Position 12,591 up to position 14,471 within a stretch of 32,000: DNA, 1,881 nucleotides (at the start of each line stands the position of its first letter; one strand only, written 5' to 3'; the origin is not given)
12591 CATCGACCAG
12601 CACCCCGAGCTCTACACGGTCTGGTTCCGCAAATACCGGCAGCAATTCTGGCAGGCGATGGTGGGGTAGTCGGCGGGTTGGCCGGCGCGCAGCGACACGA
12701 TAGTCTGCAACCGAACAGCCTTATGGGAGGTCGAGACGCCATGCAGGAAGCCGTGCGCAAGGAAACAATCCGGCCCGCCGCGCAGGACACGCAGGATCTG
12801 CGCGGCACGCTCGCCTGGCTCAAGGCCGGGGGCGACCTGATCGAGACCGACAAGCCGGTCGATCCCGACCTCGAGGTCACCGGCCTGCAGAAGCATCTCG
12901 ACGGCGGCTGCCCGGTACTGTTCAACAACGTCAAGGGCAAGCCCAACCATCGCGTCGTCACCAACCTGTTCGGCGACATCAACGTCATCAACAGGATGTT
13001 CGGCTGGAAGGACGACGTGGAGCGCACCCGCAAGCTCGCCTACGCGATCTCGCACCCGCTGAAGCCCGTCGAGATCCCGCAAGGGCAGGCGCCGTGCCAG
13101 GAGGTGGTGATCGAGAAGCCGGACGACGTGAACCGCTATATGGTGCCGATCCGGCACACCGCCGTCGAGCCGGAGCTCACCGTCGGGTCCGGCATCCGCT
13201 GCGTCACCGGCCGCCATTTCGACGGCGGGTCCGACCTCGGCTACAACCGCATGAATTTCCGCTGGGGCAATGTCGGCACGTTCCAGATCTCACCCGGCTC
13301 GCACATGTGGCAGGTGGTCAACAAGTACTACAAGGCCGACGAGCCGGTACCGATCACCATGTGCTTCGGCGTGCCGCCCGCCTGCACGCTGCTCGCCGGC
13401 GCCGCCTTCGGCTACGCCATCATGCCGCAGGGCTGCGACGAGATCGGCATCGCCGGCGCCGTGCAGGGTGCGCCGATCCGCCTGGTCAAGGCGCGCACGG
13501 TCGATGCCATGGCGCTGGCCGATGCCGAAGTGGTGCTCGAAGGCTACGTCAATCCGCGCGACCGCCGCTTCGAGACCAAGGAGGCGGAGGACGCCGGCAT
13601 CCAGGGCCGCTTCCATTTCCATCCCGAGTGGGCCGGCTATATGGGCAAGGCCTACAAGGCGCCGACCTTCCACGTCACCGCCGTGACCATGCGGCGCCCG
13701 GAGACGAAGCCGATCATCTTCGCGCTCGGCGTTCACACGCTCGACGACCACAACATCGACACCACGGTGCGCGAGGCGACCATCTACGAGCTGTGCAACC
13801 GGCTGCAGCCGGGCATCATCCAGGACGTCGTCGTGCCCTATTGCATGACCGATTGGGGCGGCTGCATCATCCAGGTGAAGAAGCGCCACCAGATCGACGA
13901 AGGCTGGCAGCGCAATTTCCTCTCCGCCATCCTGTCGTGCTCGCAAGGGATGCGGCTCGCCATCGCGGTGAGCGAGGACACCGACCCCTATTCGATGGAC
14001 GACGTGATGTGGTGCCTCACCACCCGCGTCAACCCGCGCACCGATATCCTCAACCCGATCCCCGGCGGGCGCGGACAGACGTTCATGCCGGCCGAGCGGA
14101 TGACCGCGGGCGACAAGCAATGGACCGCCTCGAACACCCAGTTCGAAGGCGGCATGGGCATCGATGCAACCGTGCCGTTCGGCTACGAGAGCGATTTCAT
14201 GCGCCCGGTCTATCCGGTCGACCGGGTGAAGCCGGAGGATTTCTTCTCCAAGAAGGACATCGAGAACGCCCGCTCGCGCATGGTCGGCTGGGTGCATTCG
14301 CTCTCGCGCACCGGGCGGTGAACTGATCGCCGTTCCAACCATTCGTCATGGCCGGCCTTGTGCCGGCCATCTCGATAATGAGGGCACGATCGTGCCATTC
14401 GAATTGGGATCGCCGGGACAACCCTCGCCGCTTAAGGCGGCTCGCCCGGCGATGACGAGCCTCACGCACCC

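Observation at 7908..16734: BoxR-controlled boxC-boxB operon extended by idi and a UbiD-family decarboxylase, flanked by a CoA ligase and ubiX: candidate aryl-carboxyl-CoA decarboxylation route feeding the aerobic benzoyl-CoA pathway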

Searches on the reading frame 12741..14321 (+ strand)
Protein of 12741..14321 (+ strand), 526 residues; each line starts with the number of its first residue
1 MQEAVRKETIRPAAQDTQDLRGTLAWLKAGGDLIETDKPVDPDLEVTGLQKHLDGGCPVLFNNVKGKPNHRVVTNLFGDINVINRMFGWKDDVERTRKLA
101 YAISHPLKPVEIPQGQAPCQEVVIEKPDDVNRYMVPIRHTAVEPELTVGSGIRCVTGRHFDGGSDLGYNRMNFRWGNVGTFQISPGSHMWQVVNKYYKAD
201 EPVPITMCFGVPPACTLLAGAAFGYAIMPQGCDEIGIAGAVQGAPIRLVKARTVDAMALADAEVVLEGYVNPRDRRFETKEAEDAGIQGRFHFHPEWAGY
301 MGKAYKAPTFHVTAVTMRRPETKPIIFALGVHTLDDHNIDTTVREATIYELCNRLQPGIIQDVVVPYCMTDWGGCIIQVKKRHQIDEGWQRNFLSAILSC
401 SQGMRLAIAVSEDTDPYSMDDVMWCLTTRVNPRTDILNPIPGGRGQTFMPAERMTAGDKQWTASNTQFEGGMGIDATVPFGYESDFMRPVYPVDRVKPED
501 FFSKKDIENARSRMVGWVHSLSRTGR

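Call 3: search_protein_families(library=ncbifam, proteins=[window:12741-14321:+])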
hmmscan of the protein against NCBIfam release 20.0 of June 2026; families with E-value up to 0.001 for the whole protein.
window:12741-14321:+ (526 aa): 7 families
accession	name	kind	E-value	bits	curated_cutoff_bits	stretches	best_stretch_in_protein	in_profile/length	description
NF041204.1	VdcC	exception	1.3e-50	172.2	650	1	18-480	2-439/467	non-oxidative hydroxyarylic acid decarboxylases subunit C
TIGR00148.1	TIGR00148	subfamily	6.1e-35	120.7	244.85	1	20-448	1-418/438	UbiD family decarboxylase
TIGR03701.1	mena_SCO4490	equivalog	5.8e-25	87.9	495.9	1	24-437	3-412/433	menaquinone biosynthesis decarboxylase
NF008175.0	PRK10922.1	equivalog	1.3e-17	63.5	788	2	91-436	106-427/497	4-hydroxy-3-polyprenylbenzoate decarboxylase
NF041219.1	BagN_FevL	exception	1.3e-17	63.5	1000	1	11-432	11-434/502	bagremycin/ferroverdin biosynthesis UbiD family decarboxylase BagN/FevL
TIGR02724.1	phenyl_P_beta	equivalog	7.7e-16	57.5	468.95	1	56-462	41-432/472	phenylphosphate carboxylase subunit beta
TIGR02723.1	phenyl_P_alpha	equivalog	5.3e-13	48.4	564.6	1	101-436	97-410/485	phenylphosphate carboxylase subunit alpha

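Call 4: search_protein_families(library=pfam, proteins=[window:12741-14321:+])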
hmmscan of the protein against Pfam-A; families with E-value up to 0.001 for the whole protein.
window:12741-14321:+ (526 aa): 3 families
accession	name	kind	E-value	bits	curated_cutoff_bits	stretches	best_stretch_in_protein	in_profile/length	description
PF01977.22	UbiD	-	6.5e-33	114.1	23.3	1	113-326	4-198/206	3-octaprenyl-4-hydroxybenzoate carboxy-lyase Rift-related domain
PF20696.2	UbiD_C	-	2.3e-21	76.5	24.2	1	339-476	3-127/127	3-octaprenyl-4-hydroxybenzoate carboxy-lyase C-terminal domain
PF20695.2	UbiD_N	-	7e-17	61.7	24.3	1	24-101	1-76/78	3-octaprenyl-4-hydroxybenzoate carboxy-lyase N-terminal domain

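Call 6: search_solved_structures(query=window:12741-14321:+, max_evalue=0.001, show_alignments=2)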
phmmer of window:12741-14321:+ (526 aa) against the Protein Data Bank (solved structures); distinct sequences matched with E-value up to 0.001: 40.
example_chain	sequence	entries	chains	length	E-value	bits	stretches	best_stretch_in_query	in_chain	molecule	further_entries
8pmk_A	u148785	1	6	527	1.8e-274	914.2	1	17-526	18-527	Phthaloyl-CoA decarboxylase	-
8oz5_A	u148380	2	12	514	3.4e-274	913.3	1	18-526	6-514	Phthaloyl-CoA decarboxylase (Pcd)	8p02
5o3m_A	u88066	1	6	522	1.1e-47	165.7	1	17-494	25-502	Protocatechuate decarboxylase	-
5o3n_A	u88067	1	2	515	4.3e-47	163.7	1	17-496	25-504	3,4-dihydroxybenzoate decarboxylase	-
5ny5_A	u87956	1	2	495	4.4e-47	163.7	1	18-496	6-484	3,4-dihydroxybenzoate decarboxylase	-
6h6x_B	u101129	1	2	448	2.9e-33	118.1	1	19-501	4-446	3-polyprenyl-4-hydroxybenzoate decarboxylase and related decarboxylases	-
6h6v_A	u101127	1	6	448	1.5e-32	115.8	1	19-501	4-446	3-polyprenyl-4-hydroxybenzoate decarboxylase and related decarboxylases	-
7nf0_A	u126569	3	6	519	1.1e-21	79.9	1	182-442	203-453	Ferulic acid decarboxylase 1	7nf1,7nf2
6tie_AAA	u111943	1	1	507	2.6e-21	78.6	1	23-435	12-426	Ferulic acid decarboxylase 1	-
6tib_AAA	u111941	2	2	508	2.7e-21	78.6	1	22-435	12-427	Ferulic acid decarboxylase 1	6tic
7nf4_A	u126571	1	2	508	3.8e-21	78.1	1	22-442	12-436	Ferulic acid decarboxylase 1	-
6ev8_A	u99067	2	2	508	5.1e-21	77.7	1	22-435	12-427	Ferulic acid decarboxylase 1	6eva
6r30_A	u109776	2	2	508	5.4e-21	77.6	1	22-435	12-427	Ferulic acid decarboxylase 1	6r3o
6r2z_A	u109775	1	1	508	6.5e-21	77.3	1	22-435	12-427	Ferulic acid decarboxylase 1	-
7nf3_A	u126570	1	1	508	6.7e-21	77.3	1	22-435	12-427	Ferulic acid decarboxylase 1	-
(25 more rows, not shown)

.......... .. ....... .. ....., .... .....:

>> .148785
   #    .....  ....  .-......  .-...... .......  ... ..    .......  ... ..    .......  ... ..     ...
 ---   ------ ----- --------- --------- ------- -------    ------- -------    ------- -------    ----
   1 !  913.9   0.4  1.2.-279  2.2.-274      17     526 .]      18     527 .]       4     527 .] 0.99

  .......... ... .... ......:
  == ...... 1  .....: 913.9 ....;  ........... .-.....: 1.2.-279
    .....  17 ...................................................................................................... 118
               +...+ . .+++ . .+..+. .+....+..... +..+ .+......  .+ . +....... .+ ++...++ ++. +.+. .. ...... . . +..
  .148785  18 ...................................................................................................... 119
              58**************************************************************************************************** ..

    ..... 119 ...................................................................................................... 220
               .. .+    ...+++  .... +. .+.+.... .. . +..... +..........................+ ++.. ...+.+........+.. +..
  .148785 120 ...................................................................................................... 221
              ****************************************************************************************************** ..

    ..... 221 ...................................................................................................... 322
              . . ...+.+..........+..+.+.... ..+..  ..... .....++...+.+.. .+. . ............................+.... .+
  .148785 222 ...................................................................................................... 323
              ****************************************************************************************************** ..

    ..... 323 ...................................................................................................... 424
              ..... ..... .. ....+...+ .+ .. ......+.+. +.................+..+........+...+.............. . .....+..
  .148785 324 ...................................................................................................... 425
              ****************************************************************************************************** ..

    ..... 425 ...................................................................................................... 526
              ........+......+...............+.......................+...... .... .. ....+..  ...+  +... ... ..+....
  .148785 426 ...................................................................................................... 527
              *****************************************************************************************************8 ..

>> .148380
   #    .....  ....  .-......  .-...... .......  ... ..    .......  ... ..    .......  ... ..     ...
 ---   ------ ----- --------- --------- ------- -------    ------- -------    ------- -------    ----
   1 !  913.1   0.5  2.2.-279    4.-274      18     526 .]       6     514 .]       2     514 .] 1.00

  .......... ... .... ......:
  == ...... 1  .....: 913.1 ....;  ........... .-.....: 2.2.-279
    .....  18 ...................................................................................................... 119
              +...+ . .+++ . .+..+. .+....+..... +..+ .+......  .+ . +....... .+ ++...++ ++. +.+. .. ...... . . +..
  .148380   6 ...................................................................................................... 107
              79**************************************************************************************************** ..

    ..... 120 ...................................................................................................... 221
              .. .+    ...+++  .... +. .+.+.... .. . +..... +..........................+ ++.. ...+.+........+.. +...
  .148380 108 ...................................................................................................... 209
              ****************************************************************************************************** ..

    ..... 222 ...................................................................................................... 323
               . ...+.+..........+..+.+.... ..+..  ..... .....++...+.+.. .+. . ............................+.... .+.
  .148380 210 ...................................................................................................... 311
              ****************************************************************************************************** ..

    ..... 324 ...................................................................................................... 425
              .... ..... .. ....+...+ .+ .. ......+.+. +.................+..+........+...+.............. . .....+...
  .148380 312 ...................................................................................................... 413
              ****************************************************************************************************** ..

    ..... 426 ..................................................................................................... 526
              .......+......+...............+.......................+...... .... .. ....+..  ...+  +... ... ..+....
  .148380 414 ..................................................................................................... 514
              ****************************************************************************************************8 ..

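Call 23: find_homologous_proteins(query=window:12741-14321:+, max_evalue=1e-50)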
Query window:12741-14321:+ (526 aa): 1181 proteins with E <= 1e-50 among 8000 candidates; the best 120 are listed.
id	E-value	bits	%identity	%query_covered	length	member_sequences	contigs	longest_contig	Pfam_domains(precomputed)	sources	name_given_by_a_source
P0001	0.0e+0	1168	92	100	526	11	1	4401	PF20696.3,PF01977.23,PF20695.3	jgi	jgi:gallate decarboxylase subunit C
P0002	0.0e+0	1101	86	100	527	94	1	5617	PF20696.3,PF01977.23,PF20695.3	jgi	jgi:gallate decarboxylase subunit C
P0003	0.0e+0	1096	86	100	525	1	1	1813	PF20696.3,PF01977.23,PF20695.3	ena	-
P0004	0.0e+0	1094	86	100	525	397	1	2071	PF20696.3,PF01977.23,PF20695.3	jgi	-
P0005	0.0e+0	1094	86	100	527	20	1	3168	PF20696.3,PF01977.23,PF20695.3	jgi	jgi:gallate decarboxylase subunit C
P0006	0.0e+0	1093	85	100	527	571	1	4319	PF20696.3,PF01977.23,PF20695.3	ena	-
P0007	0.0e+0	1092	85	100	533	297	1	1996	PF20696.3,PF01977.23,PF20695.3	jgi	jgi:gallate decarboxylase subunit C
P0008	0.0e+0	1086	87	98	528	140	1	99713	PF20696.3,PF01977.23,PF20695.3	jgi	jgi:4-hydroxy-3-polyprenylbenzoate decarboxylase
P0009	0.0e+0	1086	85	100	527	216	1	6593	PF20696.3,PF01977.23,PF20695.3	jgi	jgi:gallate decarboxylase subunit C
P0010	0.0e+0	1085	84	100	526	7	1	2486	PF20696.3,PF01977.23,PF20695.3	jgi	jgi:4-hydroxy-3-polyprenylbenzoate decarboxylase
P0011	0.0e+0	1083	87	97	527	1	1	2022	PF20696.3,PF01977.23,PF20695.3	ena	-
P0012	0.0e+0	1082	84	100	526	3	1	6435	PF20696.3,PF01977.23,PF20695.3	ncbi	-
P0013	0.0e+0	1081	83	100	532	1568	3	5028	PF20696.3,PF01977.23,PF20695.3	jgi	jgi:UbiD family decarboxylase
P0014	0.0e+0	1079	86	98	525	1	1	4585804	PF20696.3,PF01977.23,PF20695.3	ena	-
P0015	0.0e+0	1077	85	98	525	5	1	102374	PF20696.3,PF01977.23,PF20695.3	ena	-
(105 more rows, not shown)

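Call 24: find_related_loci(query=window:12741-14321:+, collection=genome_contigs, flank=10000)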
Query window:12741-14321:+ (526 aa) in genome_contigs; peptide patterns used: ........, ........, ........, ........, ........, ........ (x = any residue, [..] = any of these).
570 stretches matched a pattern; 535 encode a relative of the query (tblastn E <= 1e-3); the best 80 are kept; 80 distinct loci.
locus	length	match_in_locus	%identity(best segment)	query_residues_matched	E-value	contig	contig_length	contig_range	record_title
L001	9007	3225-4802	91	1-526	0e+0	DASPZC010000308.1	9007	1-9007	MAG TPA_asm: Xanthobacteraceae bacterium isolate SMAG_U11609 k141_1629836, whole genome shotgun sequence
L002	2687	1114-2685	91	1-524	0e+0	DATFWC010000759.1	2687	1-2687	MAG TPA_asm: Xanthobacteraceae bacterium isolate SMAG_U9480 k141_720763, whole genome shotgun sequence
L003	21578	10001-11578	89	1-526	0e+0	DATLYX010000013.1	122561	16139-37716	MAG TPA_asm: Xanthobacteraceae bacterium isolate SMAG_U13283 k141_478442, whole genome shotgun sequence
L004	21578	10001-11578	88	1-526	0e+0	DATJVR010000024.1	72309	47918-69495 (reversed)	MAG TPA_asm: Xanthobacteraceae bacterium isolate SMAG_U15078 k141_3124638, whole genome shotgun sequence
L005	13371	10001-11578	87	1-526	0e+0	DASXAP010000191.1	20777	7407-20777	MAG TPA_asm: Xanthobacteraceae bacterium isolate SMAG_U3769 k141_1105442, whole genome shotgun sequence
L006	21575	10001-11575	87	1-526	0e+0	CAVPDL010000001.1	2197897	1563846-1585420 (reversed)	MAG: uncultured Alphaproteobacteria bacterium isolate MFD00031.bin.2.178 genome assembly, contig: contig_10552, whole ge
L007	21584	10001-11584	86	1-526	0e+0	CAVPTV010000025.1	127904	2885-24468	MAG: uncultured Alphaproteobacteria bacterium isolate MFD06742.bin.2.209 genome assembly, contig: contig_38757, whole ge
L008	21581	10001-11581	87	1-526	0e+0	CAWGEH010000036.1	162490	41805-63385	MAG: uncultured Alphaproteobacteria bacterium isolate MFD02159.bin.1.34 genome assembly, contig: contig_9110, whole geno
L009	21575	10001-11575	87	1-526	0e+0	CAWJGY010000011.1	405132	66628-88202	MAG: uncultured Alphaproteobacteria bacterium isolate MFD00392.bin.2.71 genome assembly, contig: contig_7345, whole geno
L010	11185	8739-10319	86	1-526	0e+0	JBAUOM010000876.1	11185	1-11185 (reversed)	MAG: Xanthobacteraceae bacterium isolate MFD04944_ilm_asm_bin33 k127_186708, whole genome shotgun sequence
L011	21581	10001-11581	86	1-526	0e+0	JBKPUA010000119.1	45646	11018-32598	MAG: Pseudomonadota bacterium isolate GM_HAYS_MAG_00042 GM_HAYS_000000531776, whole genome shotgun sequence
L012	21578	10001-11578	86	1-526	0e+0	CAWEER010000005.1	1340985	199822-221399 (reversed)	MAG: uncultured Alphaproteobacteria bacterium isolate MFD01138.bin.1.24 genome assembly, contig: contig_47494, whole gen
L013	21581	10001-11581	86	1-526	0e+0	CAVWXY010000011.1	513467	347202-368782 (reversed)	MAG: uncultured Alphaproteobacteria bacterium isolate MFD00822.bin.2.42 genome assembly, contig: contig_28817, whole gen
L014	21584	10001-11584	85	1-526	0e+0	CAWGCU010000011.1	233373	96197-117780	MAG: uncultured Alphaproteobacteria bacterium isolate MFD05841.bin.3.119 genome assembly, contig: contig_26156, whole ge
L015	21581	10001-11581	87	1-526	0e+0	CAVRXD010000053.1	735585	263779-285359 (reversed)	MAG: uncultured Alphaproteobacteria bacterium isolate MFD06229.bin.1.60 genome assembly, contig: contig_834, whole genom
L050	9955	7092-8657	86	1-521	0e+0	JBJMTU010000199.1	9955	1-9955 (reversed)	MAG: Xanthobacteraceae bacterium isolate H1_18_all_fractions_metab_conc_36_64_14 k255_4045359, whole genome shotgun sequ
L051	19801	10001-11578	85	1-526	0e+0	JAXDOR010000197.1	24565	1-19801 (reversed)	MAG: Alphaproteobacteria bacterium isolate BP_693 scaffold_1580103, whole genome shotgun sequence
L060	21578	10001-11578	85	1-526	0e+0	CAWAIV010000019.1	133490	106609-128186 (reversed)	MAG: uncultured proteobacterium isolate MFD02416.bin.2.32 genome assembly, contig: contig_98643, whole genome shotgun se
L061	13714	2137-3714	84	1-526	0e+0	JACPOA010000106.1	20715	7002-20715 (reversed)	MAG: Hyphomicrobiales bacterium isolate NC_groundwater_589_Pr5_B-0.1um_64_27 alan_book_18_scaffold_533128, whole genome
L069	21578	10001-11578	85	1-526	0e+0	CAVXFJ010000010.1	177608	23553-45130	MAG: uncultured proteobacterium isolate MFD02416.bin.1.330 genome assembly, contig: contig_37015, whole genome shotgun s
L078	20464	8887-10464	85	1-526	0e+0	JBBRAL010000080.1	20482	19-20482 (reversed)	MAG: Hyphomicrobiales bacterium isolate Co_metawrap_2293 Cmw_2293_k141_11265686_length_20482_cov_12.9976, whole genome s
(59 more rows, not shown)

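Call 26: find_encoding_contigs(protein=window:12741-14321:+, flank=10000, max_places=6)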
Protein window:12741-14321:+ (526 aa): 2 contigs read that carry it; 2 places shown.
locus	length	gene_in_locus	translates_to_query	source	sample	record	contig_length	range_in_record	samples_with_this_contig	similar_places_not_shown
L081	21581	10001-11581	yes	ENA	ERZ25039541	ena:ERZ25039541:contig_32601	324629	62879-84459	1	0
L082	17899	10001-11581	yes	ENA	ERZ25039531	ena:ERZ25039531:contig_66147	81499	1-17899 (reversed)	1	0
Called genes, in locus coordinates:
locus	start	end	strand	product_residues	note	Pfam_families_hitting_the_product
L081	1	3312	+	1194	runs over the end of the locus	PF02811:PHP, PF07733:DNA_pol3_alpha, PF17657:DNA_pol3_finger, PF14579:HHH_6 (weak), PF01336:tRNA_anti-codon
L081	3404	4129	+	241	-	PF00230:MIP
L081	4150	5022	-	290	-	PF08379:Bact_transglu_N, PF01841:Transglut_core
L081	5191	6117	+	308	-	PF01381:HTH_3, PF13560:HTH_31, PF01202:SKI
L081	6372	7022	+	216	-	PF00378:ECH_1 (faint)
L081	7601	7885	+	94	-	-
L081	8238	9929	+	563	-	PF00293:NUDIX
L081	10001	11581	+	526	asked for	PF20695:UbiD_N, PF01977:UbiD, PF20696:UbiD_C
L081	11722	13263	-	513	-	PF00501:AMP-binding, PF13193:AMP-binding_C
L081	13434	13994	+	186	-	PF02441:Flavoprotein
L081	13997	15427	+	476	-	PF01225:Mur_ligase, PF08245:Mur_ligase_M, PF02875:Mur_ligase_C (weak)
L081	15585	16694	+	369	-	-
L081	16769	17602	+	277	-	PF00941:FAD_binding_5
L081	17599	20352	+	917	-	PF01799:Fer2_2, PF01315:Ald_Xan_dh_C, PF02738:MoCoBD_1, PF20256:MoCoBD_2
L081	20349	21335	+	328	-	PF03992:ABM (weak), PF27539:Y2318_C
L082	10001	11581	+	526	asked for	PF20695:UbiD_N, PF01977:UbiD, PF20696:UbiD_C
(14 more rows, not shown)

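Call 33: search_dna_similar(query=window:12741-14321:+, collection=plasmids, mode=protein, max_evalue=1e-50, max_rows=20)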
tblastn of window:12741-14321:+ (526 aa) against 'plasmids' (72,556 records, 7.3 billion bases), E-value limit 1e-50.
Records with a match: 1; places in all: 2; records where one place covers at least 80% of the query: 1.
Best place of each record, by identity: 60-80% 1.
By first word of the organism name: Aromatoleum 1.
By predicted mobility (MOB-suite, as given by PLSDB): conjugative 1.
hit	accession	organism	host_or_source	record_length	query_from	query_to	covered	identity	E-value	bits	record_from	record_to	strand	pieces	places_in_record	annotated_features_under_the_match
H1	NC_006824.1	Aromatoleum aromaticum EbN1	-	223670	18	526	97%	74.3%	0e+0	820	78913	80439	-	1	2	UbiD family decarboxylase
